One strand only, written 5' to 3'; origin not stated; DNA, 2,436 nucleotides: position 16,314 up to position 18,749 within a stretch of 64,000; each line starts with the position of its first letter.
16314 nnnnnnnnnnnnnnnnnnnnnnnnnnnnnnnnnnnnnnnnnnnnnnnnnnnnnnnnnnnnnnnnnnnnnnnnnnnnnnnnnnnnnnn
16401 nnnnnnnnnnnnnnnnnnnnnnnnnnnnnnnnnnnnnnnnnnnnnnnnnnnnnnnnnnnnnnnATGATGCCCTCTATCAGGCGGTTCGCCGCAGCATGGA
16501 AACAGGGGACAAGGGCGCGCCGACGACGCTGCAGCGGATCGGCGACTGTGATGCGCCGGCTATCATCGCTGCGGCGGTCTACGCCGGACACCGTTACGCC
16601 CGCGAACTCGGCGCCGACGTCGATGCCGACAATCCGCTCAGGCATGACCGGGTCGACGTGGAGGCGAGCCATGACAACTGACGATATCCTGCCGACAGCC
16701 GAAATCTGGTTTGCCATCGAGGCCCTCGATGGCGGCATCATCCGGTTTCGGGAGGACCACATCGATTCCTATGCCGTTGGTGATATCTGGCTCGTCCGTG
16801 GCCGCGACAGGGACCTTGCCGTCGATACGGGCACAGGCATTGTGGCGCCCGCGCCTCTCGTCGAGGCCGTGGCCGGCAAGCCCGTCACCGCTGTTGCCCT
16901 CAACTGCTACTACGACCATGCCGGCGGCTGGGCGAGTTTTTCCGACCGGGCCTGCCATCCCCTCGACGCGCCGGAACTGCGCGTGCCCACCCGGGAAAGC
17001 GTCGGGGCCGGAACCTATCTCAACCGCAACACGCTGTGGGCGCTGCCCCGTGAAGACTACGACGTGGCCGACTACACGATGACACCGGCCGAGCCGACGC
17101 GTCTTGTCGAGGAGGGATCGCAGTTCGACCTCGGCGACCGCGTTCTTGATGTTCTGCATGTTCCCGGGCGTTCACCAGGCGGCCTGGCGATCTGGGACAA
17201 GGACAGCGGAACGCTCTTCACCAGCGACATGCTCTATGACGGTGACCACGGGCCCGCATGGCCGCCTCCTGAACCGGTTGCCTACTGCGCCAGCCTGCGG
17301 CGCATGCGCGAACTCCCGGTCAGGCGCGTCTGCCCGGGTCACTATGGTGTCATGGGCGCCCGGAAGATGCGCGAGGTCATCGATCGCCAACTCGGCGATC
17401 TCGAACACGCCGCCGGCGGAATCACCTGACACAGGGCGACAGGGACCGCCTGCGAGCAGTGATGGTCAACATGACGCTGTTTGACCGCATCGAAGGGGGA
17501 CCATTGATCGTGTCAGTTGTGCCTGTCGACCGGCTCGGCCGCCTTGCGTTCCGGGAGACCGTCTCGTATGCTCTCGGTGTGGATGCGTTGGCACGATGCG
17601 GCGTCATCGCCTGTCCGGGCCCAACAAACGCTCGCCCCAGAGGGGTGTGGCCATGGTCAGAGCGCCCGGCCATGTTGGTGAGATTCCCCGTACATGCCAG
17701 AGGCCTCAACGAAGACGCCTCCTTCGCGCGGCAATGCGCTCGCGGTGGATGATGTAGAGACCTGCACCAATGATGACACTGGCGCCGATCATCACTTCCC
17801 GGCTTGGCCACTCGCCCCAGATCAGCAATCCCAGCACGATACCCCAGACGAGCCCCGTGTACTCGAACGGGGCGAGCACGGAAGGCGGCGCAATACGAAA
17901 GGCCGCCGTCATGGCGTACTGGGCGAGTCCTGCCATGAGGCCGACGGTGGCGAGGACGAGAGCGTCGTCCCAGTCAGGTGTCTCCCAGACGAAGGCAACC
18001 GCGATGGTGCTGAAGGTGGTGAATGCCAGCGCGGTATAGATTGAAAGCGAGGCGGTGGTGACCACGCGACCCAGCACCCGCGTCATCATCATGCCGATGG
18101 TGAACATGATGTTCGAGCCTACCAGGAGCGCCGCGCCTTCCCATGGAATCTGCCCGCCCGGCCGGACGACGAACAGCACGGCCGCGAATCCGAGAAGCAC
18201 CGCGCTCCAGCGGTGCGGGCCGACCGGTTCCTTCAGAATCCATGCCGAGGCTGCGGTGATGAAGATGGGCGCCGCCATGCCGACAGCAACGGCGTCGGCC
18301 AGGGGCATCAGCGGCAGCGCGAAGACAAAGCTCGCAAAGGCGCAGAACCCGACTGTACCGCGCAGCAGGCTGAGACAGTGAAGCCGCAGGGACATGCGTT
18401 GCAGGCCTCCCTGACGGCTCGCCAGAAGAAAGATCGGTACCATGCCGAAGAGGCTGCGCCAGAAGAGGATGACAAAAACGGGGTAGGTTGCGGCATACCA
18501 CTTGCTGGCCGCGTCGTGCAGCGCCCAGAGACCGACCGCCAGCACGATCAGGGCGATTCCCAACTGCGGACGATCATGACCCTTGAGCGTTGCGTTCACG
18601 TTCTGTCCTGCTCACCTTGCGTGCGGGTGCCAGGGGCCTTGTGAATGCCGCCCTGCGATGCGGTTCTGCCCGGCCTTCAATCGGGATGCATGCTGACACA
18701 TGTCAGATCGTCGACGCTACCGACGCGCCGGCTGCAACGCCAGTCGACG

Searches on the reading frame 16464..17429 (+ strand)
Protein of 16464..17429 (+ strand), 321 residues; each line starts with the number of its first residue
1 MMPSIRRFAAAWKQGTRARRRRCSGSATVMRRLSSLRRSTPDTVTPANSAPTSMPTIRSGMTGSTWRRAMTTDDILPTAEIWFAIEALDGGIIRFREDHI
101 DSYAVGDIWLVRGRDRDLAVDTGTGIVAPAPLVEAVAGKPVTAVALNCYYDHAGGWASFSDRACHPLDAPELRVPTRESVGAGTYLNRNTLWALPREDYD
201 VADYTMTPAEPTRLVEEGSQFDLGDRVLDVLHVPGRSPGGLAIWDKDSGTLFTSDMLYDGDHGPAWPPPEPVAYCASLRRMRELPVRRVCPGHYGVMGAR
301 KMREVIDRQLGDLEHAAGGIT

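Call 7: search_protein_families(library=pfam, proteins=[window:16464-17429:+])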
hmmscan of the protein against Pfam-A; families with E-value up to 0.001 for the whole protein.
window:16464-17429:+ (321 aa): 1 family
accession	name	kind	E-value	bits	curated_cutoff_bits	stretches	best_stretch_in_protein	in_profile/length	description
PF00753.33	Lactamase_B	-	4.8e-13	49.9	22.7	1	106-293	6-196/196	Metallo-beta-lactamase superfamily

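Call 25: search_protein_families(library=ncbifam, proteins=[window:16464-17429:+], max_evalue=0.00001)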
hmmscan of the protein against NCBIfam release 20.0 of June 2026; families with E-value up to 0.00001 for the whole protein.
window:16464-17429:+ (321 aa): 3 families
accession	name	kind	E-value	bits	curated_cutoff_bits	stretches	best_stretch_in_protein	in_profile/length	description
TIGR04558.1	SoxH_rel_PQQ_1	hypoth_equivalog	2.5e-10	39.9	300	1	132-296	63-216/285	quinoprotein relay system zinc metallohydrolase 1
TIGR04559.1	SoxH_rel_PQQ_2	hypoth_equivalog_domain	5.6e-10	39.1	280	1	105-297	29-216/283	quinoprotein relay system zinc metallohydrolase 2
TIGR03413.1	GSH_gloB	equivalog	9e-06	25.2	200.8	0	211-293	82-164/248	hydroxyacylglutathione hydrolase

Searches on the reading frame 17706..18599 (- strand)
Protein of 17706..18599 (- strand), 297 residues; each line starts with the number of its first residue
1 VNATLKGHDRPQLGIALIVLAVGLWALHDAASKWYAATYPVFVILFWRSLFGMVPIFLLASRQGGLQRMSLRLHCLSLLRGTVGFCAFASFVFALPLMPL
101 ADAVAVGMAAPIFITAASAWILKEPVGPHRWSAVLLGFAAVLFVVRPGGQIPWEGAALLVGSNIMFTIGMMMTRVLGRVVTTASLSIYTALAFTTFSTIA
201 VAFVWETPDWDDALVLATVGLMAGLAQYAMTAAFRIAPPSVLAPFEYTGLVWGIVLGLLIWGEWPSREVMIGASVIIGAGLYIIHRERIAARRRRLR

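Call 7: search_protein_families(library=pfam, proteins=[window:17706-18599:-])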
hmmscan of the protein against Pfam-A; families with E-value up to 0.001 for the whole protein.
window:17706-18599:- (297 aa): 1 family
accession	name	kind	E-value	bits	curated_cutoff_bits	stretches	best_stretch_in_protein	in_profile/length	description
PF00892.27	EamA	-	1.7e-21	77.4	28.2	2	13-145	2-134/135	EamA-like transporter family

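Call 25: search_protein_families(library=ncbifam, proteins=[window:17706-18599:-], max_evalue=0.00001)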
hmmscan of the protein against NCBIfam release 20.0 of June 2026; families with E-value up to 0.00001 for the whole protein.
window:17706-18599:- (297 aa): 1 family
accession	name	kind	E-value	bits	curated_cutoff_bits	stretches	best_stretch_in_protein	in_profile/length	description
TIGR00950.1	2A78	equivalog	1.7e-10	40.8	230.2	1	32-279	9-262/264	carboxylate/amino acid/amine transporter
